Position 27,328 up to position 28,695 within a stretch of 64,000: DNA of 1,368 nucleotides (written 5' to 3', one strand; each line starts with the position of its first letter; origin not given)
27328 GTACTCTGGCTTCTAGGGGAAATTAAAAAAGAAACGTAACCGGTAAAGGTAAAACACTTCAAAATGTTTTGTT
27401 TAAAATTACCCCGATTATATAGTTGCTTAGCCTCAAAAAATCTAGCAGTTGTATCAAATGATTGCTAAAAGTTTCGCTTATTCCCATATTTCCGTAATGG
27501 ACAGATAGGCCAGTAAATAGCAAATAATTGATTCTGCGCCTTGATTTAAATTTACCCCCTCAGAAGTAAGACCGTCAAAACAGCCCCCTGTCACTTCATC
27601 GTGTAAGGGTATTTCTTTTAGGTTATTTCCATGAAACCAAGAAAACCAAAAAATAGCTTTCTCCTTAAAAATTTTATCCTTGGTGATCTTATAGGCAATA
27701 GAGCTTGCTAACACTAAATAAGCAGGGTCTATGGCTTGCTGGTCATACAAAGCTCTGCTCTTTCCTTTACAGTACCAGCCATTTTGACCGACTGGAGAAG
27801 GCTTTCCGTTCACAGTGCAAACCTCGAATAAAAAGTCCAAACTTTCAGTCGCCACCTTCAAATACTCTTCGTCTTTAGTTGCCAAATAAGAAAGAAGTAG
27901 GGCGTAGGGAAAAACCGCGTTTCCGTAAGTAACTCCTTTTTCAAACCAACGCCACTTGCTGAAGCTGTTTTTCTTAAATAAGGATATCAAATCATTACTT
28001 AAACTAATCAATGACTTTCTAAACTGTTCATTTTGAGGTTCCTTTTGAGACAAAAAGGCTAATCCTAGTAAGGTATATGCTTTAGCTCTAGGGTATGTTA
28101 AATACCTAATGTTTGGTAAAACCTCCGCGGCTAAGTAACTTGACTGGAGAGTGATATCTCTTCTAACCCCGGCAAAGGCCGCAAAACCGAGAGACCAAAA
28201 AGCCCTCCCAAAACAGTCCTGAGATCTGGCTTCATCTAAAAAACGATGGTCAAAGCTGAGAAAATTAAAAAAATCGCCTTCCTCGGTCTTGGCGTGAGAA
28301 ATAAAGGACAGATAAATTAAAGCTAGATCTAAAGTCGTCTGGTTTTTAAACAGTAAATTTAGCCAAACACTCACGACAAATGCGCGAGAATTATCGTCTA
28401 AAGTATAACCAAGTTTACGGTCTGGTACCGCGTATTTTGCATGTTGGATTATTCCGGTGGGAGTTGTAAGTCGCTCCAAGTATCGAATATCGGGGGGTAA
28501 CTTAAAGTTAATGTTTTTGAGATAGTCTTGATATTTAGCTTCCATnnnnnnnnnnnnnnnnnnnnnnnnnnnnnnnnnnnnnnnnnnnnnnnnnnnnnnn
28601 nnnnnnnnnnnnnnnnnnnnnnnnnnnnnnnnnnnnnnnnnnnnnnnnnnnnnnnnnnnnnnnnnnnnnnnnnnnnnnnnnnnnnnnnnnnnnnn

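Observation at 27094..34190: Accessory-looking cell-envelope cluster inserted where rpoBC is expected: HTH, hypothetical + GT4, GT4, a second MreB, a PEGA/beta-propeller membrane protein, and a sortase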

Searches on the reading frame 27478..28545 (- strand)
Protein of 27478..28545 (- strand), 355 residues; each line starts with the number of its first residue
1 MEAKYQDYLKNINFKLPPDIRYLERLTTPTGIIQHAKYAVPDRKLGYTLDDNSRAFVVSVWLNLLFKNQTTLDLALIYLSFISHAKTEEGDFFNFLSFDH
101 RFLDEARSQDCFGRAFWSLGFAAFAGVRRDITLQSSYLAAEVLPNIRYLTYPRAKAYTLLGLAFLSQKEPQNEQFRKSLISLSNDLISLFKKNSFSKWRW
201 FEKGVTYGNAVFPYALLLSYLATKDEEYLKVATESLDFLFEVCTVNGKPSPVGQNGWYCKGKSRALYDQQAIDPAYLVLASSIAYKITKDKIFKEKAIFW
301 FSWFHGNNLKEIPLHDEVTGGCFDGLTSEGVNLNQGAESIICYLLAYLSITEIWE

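Call 4: search_protein_families(library=pfam, proteins=[window:27478-28545:-], max_evalue=0.01)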
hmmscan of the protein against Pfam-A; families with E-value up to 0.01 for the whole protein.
window:27478-28545:- (355 aa): 1 family
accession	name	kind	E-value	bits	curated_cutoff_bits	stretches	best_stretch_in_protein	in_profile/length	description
PF07470.19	Glyco_hydro_88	-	0.0017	17.9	26.6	1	202-304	28-106/352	Glycosyl Hydrolase Family 88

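Call 5: search_protein_families(library=ncbifam, proteins=[window:27478-28545:-], max_evalue=0.01)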
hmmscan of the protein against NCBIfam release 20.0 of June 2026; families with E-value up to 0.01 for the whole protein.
window:27478-28545:- (355 aa): 0 families

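Call 19: find_homologous_proteins(query=window:27478-28545:-, max_evalue=0.001)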
Query window:27478-28545:- (355 aa): 393 proteins with E <= 0.001 among 2881 candidates; the best 120 are listed.
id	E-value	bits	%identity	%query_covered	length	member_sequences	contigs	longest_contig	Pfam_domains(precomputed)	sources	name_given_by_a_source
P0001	2.5e-240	814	100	100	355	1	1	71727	-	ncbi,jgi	jgi:hypothetical protein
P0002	1.1e-156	539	64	99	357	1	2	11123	-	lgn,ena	-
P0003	8.6e-122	425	52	99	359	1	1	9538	PF07470.20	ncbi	-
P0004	1.5e-121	424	54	98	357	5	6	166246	-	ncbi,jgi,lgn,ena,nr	ncbi:MAG TPA: glycosyltransferase [Candidatus Nanoarchaeia archaeon]|nr:hypothetical protein [uncult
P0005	3.0e-117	410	49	99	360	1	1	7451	PF03663.21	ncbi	-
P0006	6.0e-116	405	49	99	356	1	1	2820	-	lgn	-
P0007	5.4e-115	402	50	97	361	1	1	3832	-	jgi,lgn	-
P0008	1.2e-114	401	50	99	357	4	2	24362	-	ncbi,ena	-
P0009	1.3e-114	401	52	97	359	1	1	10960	-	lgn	-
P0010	1.3e-114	401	49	98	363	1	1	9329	-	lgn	-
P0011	1.1e-113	398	49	99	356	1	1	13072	PF03663.21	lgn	-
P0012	1.5e-113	397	50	97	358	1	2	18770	-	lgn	-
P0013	2.6e-113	397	49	99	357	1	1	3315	-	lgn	-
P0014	9.8e-113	395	51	97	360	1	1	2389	-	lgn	-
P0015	6.3e-112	392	49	97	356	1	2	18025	-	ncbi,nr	ncbi:MAG TPA: hypothetical protein VLE47_00685 [Candidatus Saccharimonadales bacterium]|nr:hypotheti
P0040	2.4e-91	324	46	92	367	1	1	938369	-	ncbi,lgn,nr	ncbi:MAG: glycosyltransferase [bacterium]|nr:glycosyltransferase [bacterium]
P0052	4.7e-83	297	44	95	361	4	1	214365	PF07470.20,PF07944.19,PF06662.20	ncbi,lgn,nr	ncbi:MAG: glycosyltransferase [Dictyoglomus sp.]|nr:glycosyltransferase [Dictyoglomus sp.] MDW818772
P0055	1.0e-82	296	42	95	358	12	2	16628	-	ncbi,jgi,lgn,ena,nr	ncbi:glycosyltransferase [Candidatus Bathyarchaeota archaeon]|nr:glycosyltransferase [Candidatus Bat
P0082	1.3e-77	279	41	95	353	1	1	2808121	-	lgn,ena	-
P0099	3.9e-75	271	40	94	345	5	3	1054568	-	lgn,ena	-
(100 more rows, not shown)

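Call 20: find_encoding_contigs(protein=P0001, flank=3000, max_places=3)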
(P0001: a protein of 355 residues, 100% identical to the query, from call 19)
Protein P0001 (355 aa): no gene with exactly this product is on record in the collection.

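Call 21: find_encoding_contigs(protein=P0052, flank=6000, max_places=2)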
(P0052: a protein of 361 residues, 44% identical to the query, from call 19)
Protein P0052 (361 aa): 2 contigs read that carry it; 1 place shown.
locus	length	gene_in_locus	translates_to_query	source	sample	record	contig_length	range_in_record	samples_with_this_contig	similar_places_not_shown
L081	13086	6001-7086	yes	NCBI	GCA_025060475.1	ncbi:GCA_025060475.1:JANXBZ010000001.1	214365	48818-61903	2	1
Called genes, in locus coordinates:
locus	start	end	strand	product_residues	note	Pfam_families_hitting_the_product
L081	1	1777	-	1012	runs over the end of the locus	PF00395:SLH, PF04513:Baculo_PEP_C (faint), PF05531:NPV_P10 (faint), PF07889:DUF1664 (faint), PF08614:ATG16 (faint), PF10046:BLOC1_2 (faint), PF19220:Rod_CreS (faint), PF23991:DUF7310 (faint)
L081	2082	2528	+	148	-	PF16697:Yop-YscD_cpl, PF00498:FHA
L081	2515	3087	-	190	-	PF01066:CDP-OH_P_transf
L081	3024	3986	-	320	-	PF00480:ROK, PF01869:BcrAD_BadFG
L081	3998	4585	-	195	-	-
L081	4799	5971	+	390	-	PF13439:Glyco_transf_4, PF00534:Glycos_transf_1, PF13692:Glyco_trans_1_4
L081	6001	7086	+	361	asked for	PF07470:Glyco_hydro_88 (faint), PF06662:C5-epim_C (faint), PF07944:Beta-AFase-like_GH127_cat (faint)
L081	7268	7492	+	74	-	PF09723:Zn_ribbon_8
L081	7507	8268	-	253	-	PF02353:CMAS, PF03848:TehB, PF01209:Ubie_methyltran, PF13489:Methyltransf_23, PF13649:Methyltransf_25, PF13847:Methyltransf_31, PF08241:Methyltransf_11, PF08242:Methyltransf_12, +2 more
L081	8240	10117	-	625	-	PF01134:GIDA, PF07992:Pyr_redox_2 (weak), PF12831:FAD_oxidored (weak), PF21680:GIDA_C_1st, PF13932:SAM_GIDA_C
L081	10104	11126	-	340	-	PF00953:Glycos_transf_4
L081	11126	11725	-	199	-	PF00072:Response_reg, PF03861:ANTAR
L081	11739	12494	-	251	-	PF01975:SurE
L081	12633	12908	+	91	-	PF01649:Ribosomal_S20p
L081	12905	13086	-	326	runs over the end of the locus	PF06144:DNA_pol3_delta (weak), PF21694:DNA_pol3_delta_C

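Call 22: find_encoding_contigs(protein=P0055, flank=6000, max_places=2)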
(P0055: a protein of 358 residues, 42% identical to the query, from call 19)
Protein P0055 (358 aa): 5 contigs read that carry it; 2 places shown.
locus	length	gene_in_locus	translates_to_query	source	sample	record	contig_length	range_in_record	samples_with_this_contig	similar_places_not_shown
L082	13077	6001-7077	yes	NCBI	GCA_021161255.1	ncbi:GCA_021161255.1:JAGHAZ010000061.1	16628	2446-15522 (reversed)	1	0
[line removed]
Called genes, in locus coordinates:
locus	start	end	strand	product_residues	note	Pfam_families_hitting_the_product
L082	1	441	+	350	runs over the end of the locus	PF03706:LPG_synthase_TM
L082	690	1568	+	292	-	PF00753:Lactamase_B, PF12706:Lactamase_B_2 (weak)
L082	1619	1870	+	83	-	PF07690:MFS_1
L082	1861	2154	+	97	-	-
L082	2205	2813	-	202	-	PF04250:DUF429 (faint)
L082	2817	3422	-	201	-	PF00227:Proteasome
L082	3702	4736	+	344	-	PF00483:NTP_transferase, PF12804:NTP_transf_3, PF01050:MannoseP_isomer, PF07883:Cupin_2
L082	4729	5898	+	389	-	PF13439:Glyco_transf_4, PF00534:Glycos_transf_1, PF13692:Glyco_trans_1_4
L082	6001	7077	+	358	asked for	-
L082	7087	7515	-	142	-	-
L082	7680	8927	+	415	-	PF08714:Fae, PF00215:OMPdecase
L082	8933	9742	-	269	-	PF01261:AP_endonuc_2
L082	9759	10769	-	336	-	PF01408:GFO_IDH_MocA, PF22725:GFO_IDH_MocA_C3 (weak), PF02894:GFO_IDH_MocA_C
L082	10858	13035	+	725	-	PF00923:TAL_FSA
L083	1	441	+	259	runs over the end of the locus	?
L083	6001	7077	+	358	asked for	-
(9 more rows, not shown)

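Call 27: search_solved_structures(query=A1, max_evalue=10)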
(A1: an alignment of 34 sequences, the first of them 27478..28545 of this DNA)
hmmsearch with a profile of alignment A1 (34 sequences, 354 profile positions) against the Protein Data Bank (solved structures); distinct sequences matched with E-value up to 10: 14.
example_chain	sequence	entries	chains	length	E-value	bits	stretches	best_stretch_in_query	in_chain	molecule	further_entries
7tem_A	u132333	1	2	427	1.3e-23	87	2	196-348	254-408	Putative exported protein YPO2471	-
4v1r_A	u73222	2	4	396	4.5e-05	26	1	204-301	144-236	ALPHA-1,6-MANNANASE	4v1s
4bok_A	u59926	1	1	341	0.0036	19.7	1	208-299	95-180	ALPHA-1,6-MANNANASE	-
4d4a_A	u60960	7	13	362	0.0044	19.4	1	208-299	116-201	ALPHA-1,6-MANNANASE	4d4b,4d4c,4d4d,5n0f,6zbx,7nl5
5agd_A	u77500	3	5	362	0.0047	19.3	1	169-299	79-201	ALPHA-1,6-MANNANASE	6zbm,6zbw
8wbu_A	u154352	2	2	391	0.0057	19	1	210-241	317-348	Cellobiose 2-epimerase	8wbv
5m77_A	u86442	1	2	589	0.017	17.5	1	208-299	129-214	Alpha-1,6-mannanase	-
4boj_A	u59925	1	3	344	0.021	17.2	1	169-299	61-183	ALPHA-1,6-MANNANASE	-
6u4z_A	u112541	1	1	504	0.068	15.5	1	205-300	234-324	Alpha-1,6-mannanase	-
4mu9_A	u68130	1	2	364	0.18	14.2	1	273-299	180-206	Glycoside hydrolase family 73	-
5cwj_A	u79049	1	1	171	0.68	12.2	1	65-173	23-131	Designed helical repeat protein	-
5vqd_A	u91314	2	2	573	1.4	11.2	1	17-71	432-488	Beta-glucoside phosphorylase BglX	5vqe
6xh5_A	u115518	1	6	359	1.8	10.8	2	64-176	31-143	helical fusion design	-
3k7x_A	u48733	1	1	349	2.2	10.5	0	253-299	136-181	Lin0763 protein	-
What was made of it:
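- On GH88 / GH76 glycoside hydrolases: GH76 is matched only by profile-to-PDB at E = 4.5e-5 over about 95 residues (call 27)
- Closest known: YPO2471 of Yersinia pestis. Same: Sequence-profile match to 7tem (E = 1.3e-23) and to GH76 (E = 4.5e-5) (call 27).
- Tried and rejected: I rejected this because the profile alignment to GH76 covers a different part of the barrel (call 27).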

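Call 38: predict_structure(alignment_id=A1)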
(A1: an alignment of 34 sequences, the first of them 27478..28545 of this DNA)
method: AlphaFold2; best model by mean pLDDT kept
length: 355 residues; sequences in the alignment: 34
mean_pLDDT: 94.8   pTM: 0.94
mean pLDDT of the five models: 94.8, 94.4, 93.8, 93.4, 92.0
residues with pLDDT >= 90: 313; 70-90: 35; 50-70: 6; < 50: 1
segments of 3 or more residues with pLDDT < 50: none
pLDDT, mean of each block of 10 residues (from residue 1): 79 95 97 93 95 99 95 98 96 95 85 98 98 99 97 98 98 98 98 94 92 99 98 98 94 79 85 97 98 97 97 95 93 93 99 92
secondary structure, 60 per line:
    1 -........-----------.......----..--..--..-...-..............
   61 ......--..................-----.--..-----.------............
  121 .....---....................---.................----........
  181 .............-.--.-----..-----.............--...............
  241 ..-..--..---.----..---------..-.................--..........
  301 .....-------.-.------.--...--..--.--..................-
elements in order: H2-9 H21-26 H49-66 H69-85 H109-125 H129-148 H152-168 H173-193 H211-223 H226-242 H272-288 H291-304 E325-327 H337-354

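Call 43: fold_search(model_id=the predicted structure, library=pdb)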
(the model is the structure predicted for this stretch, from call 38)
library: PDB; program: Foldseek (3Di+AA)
matches with E <= 10: 929; with E <= 0.001: 145
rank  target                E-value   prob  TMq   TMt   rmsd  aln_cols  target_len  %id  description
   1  7tem_B                7.4e-14  1.00  0.79  0.69   5.3       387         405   21  Crystal Structure of the Putative Exported Protein YPO2471 from Yersinia pestis (released 2022-01-19)
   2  7tem_A                8.1e-14  1.00  0.80  0.71   5.2       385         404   20  Crystal Structure of the Putative Exported Protein YPO2471 from Yersinia pestis (released 2022-01-19)
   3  3vw5_A                1.6e-09  1.00  0.75  0.69   4.5       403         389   13  Crystal structure of sugar epimerase from ruminal bacterium (released 2013-06-26)
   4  5zig_A                3.3e-09  1.00  0.71  0.63   5.2       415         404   14  The Structure of cellobiose 2-epimerase from Spirochaeta thermophila DSM 6192 (released 2019-04-10)
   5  3wkf                  3.6e-09  1.00  0.73  0.64   5.3       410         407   14  Crystal structure of cellobiose 2-epimerase (released 2013-12-25)
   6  9l8i_A                5.3e-09  1.00  0.74  0.66   4.9       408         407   12  Rhodothermus marines cellobiose 2-epimerase RmCE in complex with mannobiose (released 2025-07-23)
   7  2gz6_A                7.0e-09  1.00  0.68  0.66   5.3       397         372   13  Crystal Structure Of Anabaena sp. CH1 N-acetyl-D-glucosamine 2-epimerase At 2.0 A (released 2007-02-27)
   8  4z4j                  8.5e-09  1.00  0.74  0.68   5.0       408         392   14  Crystal Structure of cellobiose 2-epimerase from Caldicellulosiruptor saccharolyticus DSM 8903 (released 2016-04-13)
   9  8wbu                  1.0e-08  1.00  0.75  0.68   4.5       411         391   12  The crystal structure of circular mannose with mutant H247F of the cellobiose 2-epimerase from Caldicellulosiruptor sacc (released 2023-10-25)
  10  7ag4_C                1.0e-08  1.00  0.69  0.59   5.9       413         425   12  Crystal structure of active site mutant of SQ Isomerase (YihS-H248A) from Salmonella enterica in complex with sulfofru (released 2021-04-14)
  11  2rgk_A                1.1e-08  1.00  0.72  0.63   5.3       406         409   12  Functional annotation of Escherichia coli yihS-encoded protein (released 2008-08-26)
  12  2zbl_A                1.1e-08  1.00  0.71  0.62   5.3       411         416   11  Functional annotation of Salmonella enterica yihS-encoded protein (released 2008-02-05)
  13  2afa_A                1.1e-08  1.00  0.72  0.64   5.5       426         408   11  Crystal Structure of putative NAG isomerase from Salmonella typhimurium (released 2005-08-16)
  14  5zig_D                1.1e-08  1.00  0.74  0.67   4.8       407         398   14  The Structure of cellobiose 2-epimerase from Spirochaeta thermophila DSM 6192 (released 2019-04-10)
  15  3wkg_A                1.1e-08  1.00  0.74  0.65   5.0       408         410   12  Crystal structure of cellobiose 2-epimerase in complex with glucosylmannose (released 2013-12-25)
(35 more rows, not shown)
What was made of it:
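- Closest known: YPO2471 of Yersinia pestis. Same: Confident (alpha/alpha)6 model, pLDDT 94.8, TM 0.7-0.8 to these folds (calls 38, 43).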

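Call 81: find_encoding_contigs(protein=P0082, flank=5000, max_places=1)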
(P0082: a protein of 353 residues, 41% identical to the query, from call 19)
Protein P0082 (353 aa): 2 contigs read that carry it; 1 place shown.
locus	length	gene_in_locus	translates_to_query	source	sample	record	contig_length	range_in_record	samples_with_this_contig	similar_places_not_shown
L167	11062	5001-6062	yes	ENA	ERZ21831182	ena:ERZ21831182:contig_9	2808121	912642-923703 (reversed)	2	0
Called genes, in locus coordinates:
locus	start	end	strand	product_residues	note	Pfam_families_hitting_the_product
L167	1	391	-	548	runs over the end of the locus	-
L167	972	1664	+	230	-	-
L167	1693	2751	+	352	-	PF00437:T2SSE, PF13555:AAA_29 (weak)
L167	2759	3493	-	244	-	PF01048:PNP_UDP_1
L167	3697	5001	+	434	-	PF13439:Glyco_transf_4 (weak), PF00534:Glycos_transf_1, PF13692:Glyco_trans_1_4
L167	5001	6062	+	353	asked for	-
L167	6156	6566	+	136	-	PF00072:Response_reg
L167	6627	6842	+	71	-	-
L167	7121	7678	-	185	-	PF02577:BFN_dom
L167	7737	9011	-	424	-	PF07498:Rho_N, PF07497:Rho_RNA_bind, PF00006:ATP-synt_ab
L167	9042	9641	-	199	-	PF00156:Pribosyltran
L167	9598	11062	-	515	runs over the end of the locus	PF00117:GATase, PF07722:Peptidase_C26, PF02540:NAD_synthase (weak), PF00958:GMP_synt_C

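Call 82: find_encoding_contigs(protein=P0099, flank=5000, max_places=1)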
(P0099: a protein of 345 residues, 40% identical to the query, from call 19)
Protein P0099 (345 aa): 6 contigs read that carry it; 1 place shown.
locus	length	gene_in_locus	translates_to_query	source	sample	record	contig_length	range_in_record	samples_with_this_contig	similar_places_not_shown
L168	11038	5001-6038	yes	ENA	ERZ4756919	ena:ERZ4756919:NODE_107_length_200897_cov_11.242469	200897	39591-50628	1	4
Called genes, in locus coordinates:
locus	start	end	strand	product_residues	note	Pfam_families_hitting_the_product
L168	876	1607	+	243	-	-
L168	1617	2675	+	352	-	PF00437:T2SSE, PF13555:AAA_29 (faint)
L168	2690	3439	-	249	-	PF01048:PNP_UDP_1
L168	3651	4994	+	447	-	PF13439:Glyco_transf_4, PF00534:Glycos_transf_1, PF13692:Glyco_trans_1_4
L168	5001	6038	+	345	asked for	-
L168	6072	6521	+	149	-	PF00571:CBS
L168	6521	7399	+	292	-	PF02574:S-methyl_trans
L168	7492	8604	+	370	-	PF01571:GCV_T, PF08669:GCV_T_C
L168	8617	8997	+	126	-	PF01597:GCV_H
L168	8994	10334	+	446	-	PF02347:GDC-P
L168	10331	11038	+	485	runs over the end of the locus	PF02347:GDC-P, PF00266:Aminotran_5 (weak), PF21478:GcvP2_C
